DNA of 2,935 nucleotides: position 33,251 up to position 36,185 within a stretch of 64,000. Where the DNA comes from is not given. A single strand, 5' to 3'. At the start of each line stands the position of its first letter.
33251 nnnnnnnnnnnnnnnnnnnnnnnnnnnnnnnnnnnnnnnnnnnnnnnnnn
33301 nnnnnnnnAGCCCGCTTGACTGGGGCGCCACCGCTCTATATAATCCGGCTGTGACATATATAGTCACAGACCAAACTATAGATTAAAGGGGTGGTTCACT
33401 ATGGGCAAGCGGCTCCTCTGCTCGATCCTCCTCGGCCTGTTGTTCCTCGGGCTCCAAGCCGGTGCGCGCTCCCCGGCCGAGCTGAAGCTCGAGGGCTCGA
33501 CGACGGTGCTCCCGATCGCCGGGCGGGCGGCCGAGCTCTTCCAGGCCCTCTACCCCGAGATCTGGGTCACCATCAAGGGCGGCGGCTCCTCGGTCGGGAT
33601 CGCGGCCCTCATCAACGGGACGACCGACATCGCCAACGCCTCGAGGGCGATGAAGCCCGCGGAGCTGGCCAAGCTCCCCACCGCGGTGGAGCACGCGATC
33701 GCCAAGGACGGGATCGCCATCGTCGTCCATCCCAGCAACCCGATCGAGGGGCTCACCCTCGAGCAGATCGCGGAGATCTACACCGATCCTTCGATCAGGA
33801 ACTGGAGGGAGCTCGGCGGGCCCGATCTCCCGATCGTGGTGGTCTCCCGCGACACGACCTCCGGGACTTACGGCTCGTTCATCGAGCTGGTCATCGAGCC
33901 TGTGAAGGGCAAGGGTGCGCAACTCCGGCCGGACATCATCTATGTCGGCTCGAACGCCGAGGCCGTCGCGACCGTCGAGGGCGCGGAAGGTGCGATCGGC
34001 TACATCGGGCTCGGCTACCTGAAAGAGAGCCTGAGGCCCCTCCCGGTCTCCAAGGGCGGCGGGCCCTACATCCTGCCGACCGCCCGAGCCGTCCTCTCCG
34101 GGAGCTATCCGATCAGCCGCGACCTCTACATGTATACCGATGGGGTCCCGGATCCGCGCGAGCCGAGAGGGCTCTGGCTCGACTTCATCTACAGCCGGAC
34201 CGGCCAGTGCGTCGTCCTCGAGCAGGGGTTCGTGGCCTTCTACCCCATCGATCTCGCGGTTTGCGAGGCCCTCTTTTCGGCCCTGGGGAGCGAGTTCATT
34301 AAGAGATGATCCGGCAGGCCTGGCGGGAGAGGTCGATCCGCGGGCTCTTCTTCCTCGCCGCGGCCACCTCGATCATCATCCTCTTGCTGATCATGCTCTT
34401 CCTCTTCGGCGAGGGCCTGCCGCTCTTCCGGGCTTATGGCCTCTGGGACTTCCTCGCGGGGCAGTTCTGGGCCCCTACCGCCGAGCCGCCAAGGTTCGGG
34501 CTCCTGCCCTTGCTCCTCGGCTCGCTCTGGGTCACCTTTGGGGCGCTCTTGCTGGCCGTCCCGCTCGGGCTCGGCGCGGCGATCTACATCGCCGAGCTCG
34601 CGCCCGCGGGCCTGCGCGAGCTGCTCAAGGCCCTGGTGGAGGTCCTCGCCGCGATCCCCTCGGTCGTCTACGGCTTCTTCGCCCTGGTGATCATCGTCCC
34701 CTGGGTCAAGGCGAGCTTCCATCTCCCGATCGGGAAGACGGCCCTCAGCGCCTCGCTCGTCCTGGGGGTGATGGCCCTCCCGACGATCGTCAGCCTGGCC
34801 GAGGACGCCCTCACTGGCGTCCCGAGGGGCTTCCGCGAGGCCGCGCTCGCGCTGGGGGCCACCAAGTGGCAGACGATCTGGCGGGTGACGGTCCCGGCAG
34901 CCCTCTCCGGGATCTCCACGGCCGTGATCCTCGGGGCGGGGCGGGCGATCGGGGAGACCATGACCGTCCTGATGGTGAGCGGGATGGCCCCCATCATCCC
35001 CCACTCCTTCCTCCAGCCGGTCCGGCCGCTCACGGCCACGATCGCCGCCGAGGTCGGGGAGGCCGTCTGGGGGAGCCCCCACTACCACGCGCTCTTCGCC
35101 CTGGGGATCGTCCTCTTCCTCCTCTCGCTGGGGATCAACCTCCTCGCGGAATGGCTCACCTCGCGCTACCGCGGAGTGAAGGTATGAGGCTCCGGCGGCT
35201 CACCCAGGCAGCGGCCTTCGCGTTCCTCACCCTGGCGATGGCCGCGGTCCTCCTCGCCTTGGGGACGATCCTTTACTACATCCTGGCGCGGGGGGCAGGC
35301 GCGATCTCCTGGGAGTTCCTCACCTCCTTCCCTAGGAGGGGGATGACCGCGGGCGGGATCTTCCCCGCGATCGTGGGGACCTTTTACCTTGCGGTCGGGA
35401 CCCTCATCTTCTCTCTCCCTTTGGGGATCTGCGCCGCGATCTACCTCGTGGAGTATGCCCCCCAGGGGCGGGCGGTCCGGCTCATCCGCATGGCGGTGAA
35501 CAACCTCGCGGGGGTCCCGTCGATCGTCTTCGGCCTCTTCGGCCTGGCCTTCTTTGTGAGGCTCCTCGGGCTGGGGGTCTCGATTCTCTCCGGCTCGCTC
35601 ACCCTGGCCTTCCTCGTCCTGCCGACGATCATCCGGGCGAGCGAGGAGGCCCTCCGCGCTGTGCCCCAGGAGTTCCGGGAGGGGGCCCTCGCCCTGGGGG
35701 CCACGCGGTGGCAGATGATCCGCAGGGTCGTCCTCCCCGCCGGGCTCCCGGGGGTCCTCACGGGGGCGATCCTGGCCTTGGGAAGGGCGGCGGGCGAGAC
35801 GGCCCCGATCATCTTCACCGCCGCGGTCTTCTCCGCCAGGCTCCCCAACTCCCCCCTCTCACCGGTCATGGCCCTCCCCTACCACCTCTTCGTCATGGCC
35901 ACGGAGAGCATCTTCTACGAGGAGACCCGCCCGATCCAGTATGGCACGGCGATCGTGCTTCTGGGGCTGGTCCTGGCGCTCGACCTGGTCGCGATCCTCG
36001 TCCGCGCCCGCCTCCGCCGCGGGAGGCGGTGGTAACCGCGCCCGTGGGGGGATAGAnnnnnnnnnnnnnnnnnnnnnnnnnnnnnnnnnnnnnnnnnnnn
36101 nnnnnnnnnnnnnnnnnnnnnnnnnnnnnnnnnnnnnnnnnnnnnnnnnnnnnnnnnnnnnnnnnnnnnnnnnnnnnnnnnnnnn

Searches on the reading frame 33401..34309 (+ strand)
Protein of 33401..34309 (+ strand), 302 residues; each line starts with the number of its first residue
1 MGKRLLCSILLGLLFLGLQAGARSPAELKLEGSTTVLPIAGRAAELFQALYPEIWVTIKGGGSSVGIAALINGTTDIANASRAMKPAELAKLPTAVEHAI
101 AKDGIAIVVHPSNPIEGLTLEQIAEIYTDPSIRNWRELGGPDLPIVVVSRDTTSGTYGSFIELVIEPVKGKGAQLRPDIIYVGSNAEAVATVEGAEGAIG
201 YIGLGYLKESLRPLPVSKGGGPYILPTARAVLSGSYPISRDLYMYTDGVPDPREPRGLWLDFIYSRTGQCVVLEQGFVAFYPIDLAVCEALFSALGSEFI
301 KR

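Call 3: search_protein_families(library=pfam, proteins=[window:33401-34309:+])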
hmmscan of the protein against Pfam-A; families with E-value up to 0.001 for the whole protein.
window:33401-34309:+ (302 aa): 3 families
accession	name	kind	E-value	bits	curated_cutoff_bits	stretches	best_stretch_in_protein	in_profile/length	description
PF12849.12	PBP_like_2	-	4.4e-37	128.7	27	1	25-264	7-264/267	PBP superfamily domain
PF12727.12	PBP_like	-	2.2e-07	30.7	27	1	45-206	2-153/193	PBP superfamily domain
PF13531.11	SBP_bac_11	-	6.4e-06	26.5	25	1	42-277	15-226/227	Bacterial extracellular solute-binding protein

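Call 21: find_homologous_proteins(query=window:33401-34309:+)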
Query window:33401-34309:+ (302 aa): 5359 proteins with E <= 0.001 among 8000 candidates; the best 120 are listed.
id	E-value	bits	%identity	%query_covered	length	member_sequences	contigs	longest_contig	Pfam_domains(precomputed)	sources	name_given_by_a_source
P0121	1.9e-176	604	91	100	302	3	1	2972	PF13531.12,PF12727.13,PF12849.13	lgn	-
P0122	9.0e-171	585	89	93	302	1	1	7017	PF12727.13,PF12849.13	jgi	-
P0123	9.2e-170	582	89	93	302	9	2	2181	PF12727.13,PF12849.13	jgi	-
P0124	7.6e-166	569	84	100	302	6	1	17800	PF12727.13,PF12849.13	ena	-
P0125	1.9e-156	538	82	100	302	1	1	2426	PF13531.12,PF12727.13,PF12849.13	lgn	-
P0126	1.2e-138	480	73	99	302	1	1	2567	PF12727.13,PF12849.13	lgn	-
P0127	1.5e-134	466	76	93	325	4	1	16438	PF12727.13,PF12849.13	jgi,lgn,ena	-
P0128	2.5e-133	462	70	100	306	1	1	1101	PF13531.12,PF12727.13,PF12849.13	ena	-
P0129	2.2e-130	452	69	100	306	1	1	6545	PF13531.12,PF12727.13,PF12849.13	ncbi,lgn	-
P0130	4.8e-129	448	68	100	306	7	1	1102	PF13531.12,PF12727.13,PF12849.13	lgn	-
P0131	6.6e-129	448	68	100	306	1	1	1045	PF13531.12,PF12727.13,PF12849.13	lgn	-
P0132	3.0e-116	406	66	93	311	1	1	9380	PF13531.12,PF12727.13,PF12849.13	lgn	-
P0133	9.5e-100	352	59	99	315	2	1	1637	PF13531.12,PF12727.13,PF12849.13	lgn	-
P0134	1.1e-99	352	58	99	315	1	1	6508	PF13531.12,PF12727.13,PF12849.13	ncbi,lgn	-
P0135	2.4e-97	344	58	99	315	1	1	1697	PF13531.12,PF12727.13,PF12849.13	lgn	-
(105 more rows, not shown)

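Call 22: find_encoding_contigs(protein=P0124, flank=8000, max_places=3)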
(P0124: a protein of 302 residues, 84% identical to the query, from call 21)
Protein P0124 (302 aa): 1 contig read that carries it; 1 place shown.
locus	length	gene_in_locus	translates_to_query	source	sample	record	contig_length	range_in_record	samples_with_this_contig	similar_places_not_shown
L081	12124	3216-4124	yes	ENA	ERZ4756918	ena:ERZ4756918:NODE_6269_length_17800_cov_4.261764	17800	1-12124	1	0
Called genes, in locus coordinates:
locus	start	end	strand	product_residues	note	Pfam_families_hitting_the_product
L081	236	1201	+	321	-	PF00291:PALP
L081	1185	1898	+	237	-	PF00132:Hexapep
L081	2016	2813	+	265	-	PF13462:Thioredoxin_4, PF13098:Thioredoxin_2, PF01323:DSBA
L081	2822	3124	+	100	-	PF02583:Trns_repr_metal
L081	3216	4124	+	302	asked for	PF12849:PBP_like_2, PF12727:PBP_like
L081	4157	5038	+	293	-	PF00528:BPD_transp_1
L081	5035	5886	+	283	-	PF00528:BPD_transp_1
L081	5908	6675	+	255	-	PF02463:SMC_N, PF00005:ABC_tran, PF13304:AAA_21 (weak)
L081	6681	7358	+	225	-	PF01895:PhoU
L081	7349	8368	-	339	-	PF04014:MazE_antitoxin, PF01895:PhoU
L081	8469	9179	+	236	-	PF00881:Nitroreductase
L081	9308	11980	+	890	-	PF01839:FG-GAP (faint), PF13517:FG-GAP_3, PF00801:PKD, PF18911:PKD_4, PF13517:FG-GAP_3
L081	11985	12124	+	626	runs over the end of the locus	PF00092:VWA, PF13519:VWA_2 (weak), PF00801:PKD, PF18911:PKD_4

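Call 23: find_encoding_contigs(protein=P0122, flank=8000, max_places=3)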
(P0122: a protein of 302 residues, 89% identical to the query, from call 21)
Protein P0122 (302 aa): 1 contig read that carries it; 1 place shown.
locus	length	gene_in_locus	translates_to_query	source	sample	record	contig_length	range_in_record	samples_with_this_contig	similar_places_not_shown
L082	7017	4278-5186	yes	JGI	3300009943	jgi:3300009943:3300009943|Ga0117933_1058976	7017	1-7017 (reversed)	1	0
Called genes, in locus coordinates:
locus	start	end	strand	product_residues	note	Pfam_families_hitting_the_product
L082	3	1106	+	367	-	?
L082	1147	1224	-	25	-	-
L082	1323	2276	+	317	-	PF00291:PALP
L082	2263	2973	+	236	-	PF25087:GMPPB_C (faint), PF00132:Hexapep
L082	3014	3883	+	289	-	PF13462:Thioredoxin_4, PF13098:Thioredoxin_2, PF01323:DSBA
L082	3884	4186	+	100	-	PF02583:Trns_repr_metal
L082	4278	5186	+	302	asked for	PF12849:PBP_like_2, PF12727:PBP_like (weak)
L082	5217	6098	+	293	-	PF00528:BPD_transp_1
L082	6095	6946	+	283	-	PF00528:BPD_transp_1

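Call 24: find_encoding_contigs(protein=P0127, flank=8000, max_places=3)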
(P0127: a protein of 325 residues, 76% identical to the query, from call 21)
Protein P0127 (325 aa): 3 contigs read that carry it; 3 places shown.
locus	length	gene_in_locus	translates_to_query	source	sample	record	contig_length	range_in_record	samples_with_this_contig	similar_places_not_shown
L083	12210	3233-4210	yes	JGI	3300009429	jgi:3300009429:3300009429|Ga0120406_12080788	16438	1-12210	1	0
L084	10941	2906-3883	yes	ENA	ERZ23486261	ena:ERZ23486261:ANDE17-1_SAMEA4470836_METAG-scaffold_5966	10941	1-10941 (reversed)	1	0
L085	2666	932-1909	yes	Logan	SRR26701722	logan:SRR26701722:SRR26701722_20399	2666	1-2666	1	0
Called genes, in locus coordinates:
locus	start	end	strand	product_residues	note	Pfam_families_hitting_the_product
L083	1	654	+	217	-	?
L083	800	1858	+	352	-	PF00892:EamA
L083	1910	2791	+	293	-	PF13462:Thioredoxin_4, PF13098:Thioredoxin_2, PF01323:DSBA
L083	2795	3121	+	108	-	PF02583:Trns_repr_metal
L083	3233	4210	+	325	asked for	PF12849:PBP_like_2, PF12727:PBP_like (weak)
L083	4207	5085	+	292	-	PF00528:BPD_transp_1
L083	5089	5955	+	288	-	PF00528:BPD_transp_1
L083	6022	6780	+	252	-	PF20703:nSTAND1 (weak), PF00005:ABC_tran, PF02463:SMC_N, PF13401:AAA_22 (faint), PF13304:AAA_21 (weak)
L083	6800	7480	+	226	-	PF01895:PhoU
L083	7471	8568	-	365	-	PF04014:MazE_antitoxin, PF01895:PhoU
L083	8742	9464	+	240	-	PF00881:Nitroreductase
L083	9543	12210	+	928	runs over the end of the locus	PF13517:FG-GAP_3, PF00801:PKD, PF18911:PKD_4, PF01839:FG-GAP (weak), PF13517:FG-GAP_3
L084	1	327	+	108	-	?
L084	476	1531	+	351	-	PF00892:EamA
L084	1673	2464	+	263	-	PF13462:Thioredoxin_4, PF13098:Thioredoxin_2, PF01323:DSBA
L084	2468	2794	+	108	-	PF02583:Trns_repr_metal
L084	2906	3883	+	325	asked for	PF12849:PBP_like_2, PF12727:PBP_like (weak)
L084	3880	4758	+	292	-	PF00528:BPD_transp_1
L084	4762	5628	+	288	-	PF00528:BPD_transp_1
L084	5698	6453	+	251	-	PF20703:nSTAND1 (weak), PF00005:ABC_tran, PF02463:SMC_N, PF13401:AAA_22 (faint), PF13304:AAA_21 (weak)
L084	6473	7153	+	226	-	PF01895:PhoU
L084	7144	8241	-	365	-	PF04014:MazE_antitoxin, PF01895:PhoU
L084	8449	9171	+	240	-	PF00881:Nitroreductase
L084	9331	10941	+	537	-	?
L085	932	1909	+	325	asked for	PF12849:PBP_like_2, PF12727:PBP_like (weak)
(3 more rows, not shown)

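Call 26: find_encoding_contigs(protein=P0129, flank=8000, max_places=3)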
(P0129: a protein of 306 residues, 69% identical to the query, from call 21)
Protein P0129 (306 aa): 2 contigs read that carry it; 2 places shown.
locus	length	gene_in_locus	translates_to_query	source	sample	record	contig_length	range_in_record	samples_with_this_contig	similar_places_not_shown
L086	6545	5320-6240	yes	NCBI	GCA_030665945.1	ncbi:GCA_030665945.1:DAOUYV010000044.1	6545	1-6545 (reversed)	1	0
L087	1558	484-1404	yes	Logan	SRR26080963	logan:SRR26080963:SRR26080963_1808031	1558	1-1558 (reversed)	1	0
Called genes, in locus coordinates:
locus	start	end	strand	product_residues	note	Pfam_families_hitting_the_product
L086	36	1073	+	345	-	PF02729:OTCace_N, PF00185:OTCace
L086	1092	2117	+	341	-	PF02729:OTCace_N, PF00185:OTCace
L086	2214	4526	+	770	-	PF01315:Ald_Xan_dh_C, PF02738:MoCoBD_1, PF20256:MoCoBD_2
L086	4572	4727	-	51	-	-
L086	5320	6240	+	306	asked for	PF12849:PBP_like_2, PF13531:SBP_bac_11 (weak), PF12727:PBP_like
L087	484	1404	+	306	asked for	PF12849:PBP_like_2, PF13531:SBP_bac_11 (weak), PF12727:PBP_like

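Call 27: find_encoding_contigs(protein=P0132, flank=8000, max_places=3)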
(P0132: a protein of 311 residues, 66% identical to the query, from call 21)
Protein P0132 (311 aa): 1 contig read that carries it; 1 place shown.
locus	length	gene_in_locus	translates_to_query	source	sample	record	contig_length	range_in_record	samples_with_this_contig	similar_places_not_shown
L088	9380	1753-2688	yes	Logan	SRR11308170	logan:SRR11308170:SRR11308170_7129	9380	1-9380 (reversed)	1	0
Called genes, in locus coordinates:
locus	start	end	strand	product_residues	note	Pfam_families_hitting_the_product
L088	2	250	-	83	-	?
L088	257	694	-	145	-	PF00472:RF-1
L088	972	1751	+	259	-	PF13098:Thioredoxin_2 (weak), PF13462:Thioredoxin_4, PF01323:DSBA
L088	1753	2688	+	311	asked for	PF12849:PBP_like_2, PF13531:SBP_bac_11 (faint), PF12727:PBP_like (weak)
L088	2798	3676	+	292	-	PF00528:BPD_transp_1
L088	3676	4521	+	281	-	PF00528:BPD_transp_1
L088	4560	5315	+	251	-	PF00005:ABC_tran, PF02463:SMC_N, PF13304:AAA_21 (weak)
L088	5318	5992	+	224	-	PF01895:PhoU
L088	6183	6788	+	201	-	PF00881:Nitroreductase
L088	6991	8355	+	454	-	PF01595:CNNM, PF00571:CBS (weak), PF03471:CorC_HlyC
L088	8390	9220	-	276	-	PF13085:Fer2_3, PF13187:Fer4_9 (faint), PF12838:Fer4_7 (faint), PF13183:Fer4_8, PF13237:Fer4_10, PF13534:Fer4_17 (weak)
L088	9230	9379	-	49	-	?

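Call 28: find_encoding_contigs(protein=P0134, flank=8000, max_places=3)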
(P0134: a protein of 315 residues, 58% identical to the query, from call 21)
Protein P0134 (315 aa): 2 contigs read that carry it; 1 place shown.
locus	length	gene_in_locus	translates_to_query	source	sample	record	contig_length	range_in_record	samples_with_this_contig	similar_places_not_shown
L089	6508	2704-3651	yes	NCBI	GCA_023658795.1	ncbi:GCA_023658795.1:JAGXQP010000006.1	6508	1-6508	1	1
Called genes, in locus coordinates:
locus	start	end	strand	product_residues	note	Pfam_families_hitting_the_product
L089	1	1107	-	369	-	?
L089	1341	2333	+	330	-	PF04014:MazE_antitoxin (weak), PF01895:PhoU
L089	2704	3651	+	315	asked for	PF12849:PBP_like_2, PF13531:SBP_bac_11 (weak), PF12727:PBP_like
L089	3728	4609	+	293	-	PF00528:BPD_transp_1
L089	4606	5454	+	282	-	PF00528:BPD_transp_1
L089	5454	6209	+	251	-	PF00005:ABC_tran, PF02463:SMC_N, PF13304:AAA_21 (weak)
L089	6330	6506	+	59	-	?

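Call 29: find_encoding_contigs(protein=P0126, flank=8000, max_places=3)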
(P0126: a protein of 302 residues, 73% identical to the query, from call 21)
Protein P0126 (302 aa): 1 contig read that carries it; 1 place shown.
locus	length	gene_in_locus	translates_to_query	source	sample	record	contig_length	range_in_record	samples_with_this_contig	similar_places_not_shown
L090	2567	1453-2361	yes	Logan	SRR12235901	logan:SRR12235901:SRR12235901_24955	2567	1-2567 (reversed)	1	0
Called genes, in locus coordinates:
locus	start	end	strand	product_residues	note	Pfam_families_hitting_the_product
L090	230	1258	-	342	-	PF04014:MazE_antitoxin, PF01895:PhoU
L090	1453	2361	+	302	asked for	PF12849:PBP_like_2, PF12727:PBP_like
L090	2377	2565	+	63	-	?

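Call 38: find_related_loci(query=A3, collection=metagenome_contigs, flank=7000)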
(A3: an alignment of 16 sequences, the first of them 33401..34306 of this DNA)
Query A3 (302 aa) in metagenome_contigs; peptide patterns used: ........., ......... (x = any residue, [..] = any of these).
600 stretches matched a pattern (row limit reached: there are more); 578 encode a relative of the query (tblastn E <= 1e-3); the best 80 are kept; 80 distinct loci.
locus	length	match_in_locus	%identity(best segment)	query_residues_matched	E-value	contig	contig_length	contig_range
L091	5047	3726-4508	46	6-278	1e-69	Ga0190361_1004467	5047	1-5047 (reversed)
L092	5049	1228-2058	46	1-285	1e-68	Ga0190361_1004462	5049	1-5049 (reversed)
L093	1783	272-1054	46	6-278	3e-71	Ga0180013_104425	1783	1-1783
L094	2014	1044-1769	50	30-280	4e-70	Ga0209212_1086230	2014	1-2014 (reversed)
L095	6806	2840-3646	46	3-278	3e-67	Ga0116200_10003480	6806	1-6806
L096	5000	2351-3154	45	3-280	5e-67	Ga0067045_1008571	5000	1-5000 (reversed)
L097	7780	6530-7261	48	26-278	8e-67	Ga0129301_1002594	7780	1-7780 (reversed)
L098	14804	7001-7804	46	3-278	7e-67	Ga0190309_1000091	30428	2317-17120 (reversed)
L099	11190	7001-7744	46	19-278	2e-66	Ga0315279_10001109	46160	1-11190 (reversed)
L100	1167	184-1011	42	3-285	1e-69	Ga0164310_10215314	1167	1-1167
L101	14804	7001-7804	44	3-280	1e-64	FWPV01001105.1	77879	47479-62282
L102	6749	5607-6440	46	3-278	8e-65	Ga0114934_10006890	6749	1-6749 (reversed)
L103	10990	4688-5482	44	5-278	1e-64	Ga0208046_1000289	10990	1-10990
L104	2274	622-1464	43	9-296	1e-65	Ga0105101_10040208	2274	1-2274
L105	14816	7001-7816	45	2-278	3e-64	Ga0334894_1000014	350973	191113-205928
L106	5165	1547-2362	48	2-278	2e-64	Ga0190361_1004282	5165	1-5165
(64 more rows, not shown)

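Call 58: find_encoding_contigs(protein=P0121, flank=3000, max_places=4)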
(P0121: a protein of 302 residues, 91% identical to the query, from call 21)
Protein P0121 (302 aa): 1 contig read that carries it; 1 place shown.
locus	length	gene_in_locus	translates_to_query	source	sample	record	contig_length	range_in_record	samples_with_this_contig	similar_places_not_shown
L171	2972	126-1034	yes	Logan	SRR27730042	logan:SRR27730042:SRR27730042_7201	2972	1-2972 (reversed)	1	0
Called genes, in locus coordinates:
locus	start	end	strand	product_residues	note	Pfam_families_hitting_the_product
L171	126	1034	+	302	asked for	PF12849:PBP_like_2, PF13531:SBP_bac_11 (weak), PF12727:PBP_like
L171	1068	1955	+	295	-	PF00528:BPD_transp_1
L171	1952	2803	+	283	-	PF00528:BPD_transp_1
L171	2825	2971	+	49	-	?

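Call 59: find_encoding_contigs(protein=P0125, flank=3000, max_places=4)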
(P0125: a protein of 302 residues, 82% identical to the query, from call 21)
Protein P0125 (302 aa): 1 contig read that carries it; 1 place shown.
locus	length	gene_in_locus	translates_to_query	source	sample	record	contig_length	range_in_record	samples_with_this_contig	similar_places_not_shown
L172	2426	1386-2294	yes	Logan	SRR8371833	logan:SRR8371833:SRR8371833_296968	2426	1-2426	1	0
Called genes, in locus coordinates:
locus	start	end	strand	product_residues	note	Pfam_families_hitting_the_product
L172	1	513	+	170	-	?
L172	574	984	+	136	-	-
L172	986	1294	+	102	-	PF02583:Trns_repr_metal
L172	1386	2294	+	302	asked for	PF12849:PBP_like_2, PF13531:SBP_bac_11 (weak), PF12727:PBP_like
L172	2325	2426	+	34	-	?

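Call 60: find_encoding_contigs(protein=P0123, flank=3000, max_places=4)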
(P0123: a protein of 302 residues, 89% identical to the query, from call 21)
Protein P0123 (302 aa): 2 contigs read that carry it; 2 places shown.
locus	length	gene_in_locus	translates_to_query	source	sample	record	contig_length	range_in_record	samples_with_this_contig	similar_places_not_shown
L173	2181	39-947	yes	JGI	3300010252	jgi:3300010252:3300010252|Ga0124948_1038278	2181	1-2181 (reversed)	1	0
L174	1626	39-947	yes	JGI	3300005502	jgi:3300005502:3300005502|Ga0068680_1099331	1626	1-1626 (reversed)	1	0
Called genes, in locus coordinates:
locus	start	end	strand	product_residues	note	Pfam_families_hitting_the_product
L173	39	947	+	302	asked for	PF12849:PBP_like_2, PF12727:PBP_like (weak)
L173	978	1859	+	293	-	PF00528:BPD_transp_1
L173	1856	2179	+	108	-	?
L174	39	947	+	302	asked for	PF12849:PBP_like_2, PF12727:PBP_like (weak)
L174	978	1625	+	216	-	?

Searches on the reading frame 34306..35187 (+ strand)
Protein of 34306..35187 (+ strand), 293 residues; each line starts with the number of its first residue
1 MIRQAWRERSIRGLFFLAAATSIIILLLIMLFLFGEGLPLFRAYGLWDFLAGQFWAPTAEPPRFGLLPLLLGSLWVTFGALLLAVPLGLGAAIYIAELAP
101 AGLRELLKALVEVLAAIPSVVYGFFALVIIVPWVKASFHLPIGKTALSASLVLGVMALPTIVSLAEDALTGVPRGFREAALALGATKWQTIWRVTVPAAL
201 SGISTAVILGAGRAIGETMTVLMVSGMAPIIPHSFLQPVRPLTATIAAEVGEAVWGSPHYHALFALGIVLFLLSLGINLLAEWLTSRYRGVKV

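Call 3: search_protein_families(library=pfam, proteins=[window:34306-35187:+])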
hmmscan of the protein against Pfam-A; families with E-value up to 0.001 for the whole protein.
window:34306-35187:+ (293 aa): 1 family
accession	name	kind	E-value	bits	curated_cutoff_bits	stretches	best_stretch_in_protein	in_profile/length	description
PF00528.27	BPD_transp_1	-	4.5e-20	72.6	26.4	1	88-289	1-183/184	Binding-protein-dependent transport system inner membrane component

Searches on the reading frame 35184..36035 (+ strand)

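Call 3: search_protein_families(library=pfam, proteins=[window:35184-36035:+])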
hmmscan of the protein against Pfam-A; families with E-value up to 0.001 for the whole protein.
window:35184-36035:+ (283 aa): 1 family
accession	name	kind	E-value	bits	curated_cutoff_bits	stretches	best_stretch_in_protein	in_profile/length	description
PF00528.27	BPD_transp_1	-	3.5e-17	63.2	26.4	1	78-278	2-183/184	Binding-protein-dependent transport system inner membrane component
